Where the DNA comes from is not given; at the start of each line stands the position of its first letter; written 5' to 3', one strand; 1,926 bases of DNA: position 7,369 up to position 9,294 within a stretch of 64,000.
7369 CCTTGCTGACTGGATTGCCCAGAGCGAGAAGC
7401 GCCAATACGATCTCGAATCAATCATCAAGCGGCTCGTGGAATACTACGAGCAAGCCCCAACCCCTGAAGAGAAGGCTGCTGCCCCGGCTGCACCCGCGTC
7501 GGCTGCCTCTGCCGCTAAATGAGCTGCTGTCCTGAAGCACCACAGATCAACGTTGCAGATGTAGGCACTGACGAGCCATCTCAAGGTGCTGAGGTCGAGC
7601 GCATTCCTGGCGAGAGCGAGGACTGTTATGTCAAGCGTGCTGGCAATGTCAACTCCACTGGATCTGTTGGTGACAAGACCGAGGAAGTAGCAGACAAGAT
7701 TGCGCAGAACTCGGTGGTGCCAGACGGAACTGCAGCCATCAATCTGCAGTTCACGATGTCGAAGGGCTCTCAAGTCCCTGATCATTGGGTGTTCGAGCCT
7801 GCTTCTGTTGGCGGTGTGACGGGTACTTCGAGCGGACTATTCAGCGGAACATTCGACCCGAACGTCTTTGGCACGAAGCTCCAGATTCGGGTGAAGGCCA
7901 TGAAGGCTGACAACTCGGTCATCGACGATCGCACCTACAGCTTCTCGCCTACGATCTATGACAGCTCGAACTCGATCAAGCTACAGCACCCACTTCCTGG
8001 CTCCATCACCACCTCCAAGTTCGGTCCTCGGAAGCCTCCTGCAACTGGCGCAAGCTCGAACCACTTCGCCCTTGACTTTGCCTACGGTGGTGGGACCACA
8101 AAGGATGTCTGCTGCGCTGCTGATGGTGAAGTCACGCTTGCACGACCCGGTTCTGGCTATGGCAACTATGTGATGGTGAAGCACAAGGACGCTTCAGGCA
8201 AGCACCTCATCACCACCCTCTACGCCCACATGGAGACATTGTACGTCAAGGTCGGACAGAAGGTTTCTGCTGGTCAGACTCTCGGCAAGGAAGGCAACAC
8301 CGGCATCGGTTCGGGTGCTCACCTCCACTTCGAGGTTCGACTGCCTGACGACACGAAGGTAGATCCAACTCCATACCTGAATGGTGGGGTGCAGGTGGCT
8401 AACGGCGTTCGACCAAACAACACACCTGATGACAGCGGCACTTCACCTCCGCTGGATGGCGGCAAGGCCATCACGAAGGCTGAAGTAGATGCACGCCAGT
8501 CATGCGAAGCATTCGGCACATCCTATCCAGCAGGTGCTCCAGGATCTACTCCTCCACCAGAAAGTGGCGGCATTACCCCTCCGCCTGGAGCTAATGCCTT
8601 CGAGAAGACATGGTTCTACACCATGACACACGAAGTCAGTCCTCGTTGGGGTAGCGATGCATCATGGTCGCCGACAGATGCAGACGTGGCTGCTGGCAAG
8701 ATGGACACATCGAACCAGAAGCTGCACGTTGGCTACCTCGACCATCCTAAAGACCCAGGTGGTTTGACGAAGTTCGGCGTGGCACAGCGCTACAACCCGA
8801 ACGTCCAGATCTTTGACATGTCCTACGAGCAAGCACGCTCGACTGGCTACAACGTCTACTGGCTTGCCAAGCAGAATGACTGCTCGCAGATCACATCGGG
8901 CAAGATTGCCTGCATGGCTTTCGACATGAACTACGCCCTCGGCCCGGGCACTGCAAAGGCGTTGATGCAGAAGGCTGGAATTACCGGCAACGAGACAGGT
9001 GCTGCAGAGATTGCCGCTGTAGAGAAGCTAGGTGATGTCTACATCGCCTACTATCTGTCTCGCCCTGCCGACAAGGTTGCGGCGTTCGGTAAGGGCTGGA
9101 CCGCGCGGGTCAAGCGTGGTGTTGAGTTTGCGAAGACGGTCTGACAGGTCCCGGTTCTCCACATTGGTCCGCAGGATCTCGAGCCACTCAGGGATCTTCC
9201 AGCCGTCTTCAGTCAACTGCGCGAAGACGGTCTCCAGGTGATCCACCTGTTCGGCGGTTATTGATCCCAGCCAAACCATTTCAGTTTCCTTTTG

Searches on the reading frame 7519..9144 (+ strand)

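Call 12: search_protein_families(library=phrogs, proteins=[window:7519-9144:+], max_evalue=0.001)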
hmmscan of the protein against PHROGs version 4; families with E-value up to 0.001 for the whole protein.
window:7519-9144:+ (541 aa): 27 families (the best 25 are shown)
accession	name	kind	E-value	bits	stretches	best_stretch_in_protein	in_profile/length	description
phrog_7767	-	other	7e-22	79.1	1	165-293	7-125/194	metallo-endopeptidase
phrog_3578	-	lysis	3.7e-20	73.7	1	153-307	205-377/405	endolysin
phrog_315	-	lysis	7.4e-20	72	1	403-536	346-489/677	endolysin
phrog_14988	-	other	1.7e-19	71.5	1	163-290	15-146/272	peptidase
phrog_3084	-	lysis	3.7e-19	70.1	1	158-304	5-151/468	endolysin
phrog_6700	-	lysis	1.4e-18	66.3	1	156-286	2600-2723/2898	endolysin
phrog_880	-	lysis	7.6e-17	62.8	1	161-299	13-148/435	endolysin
phrog_1067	-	head and packaging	7.9e-17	62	1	163-296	740-872/991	minor head protein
phrog_10030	-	tail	1.3e-16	60.1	1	178-302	1910-2033/2105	tail length tape measure protein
phrog_21656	-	other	1.6e-16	60.6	1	177-304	632-759/1022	peptidase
phrog_37190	-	other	3.3e-16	60.5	1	160-286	119-237/244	peptidase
phrog_13392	-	lysis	2.5e-15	57.8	1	212-287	86-169/308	endolysin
phrog_16615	-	other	2.7e-13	50.5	1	177-294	414-524/529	peptidase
phrog_3572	-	lysis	1.2e-11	44.8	1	161-274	460-573/653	endolysin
phrog_4070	-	tail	3.7e-11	42.9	1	178-290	621-730/989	tail length tape measure protein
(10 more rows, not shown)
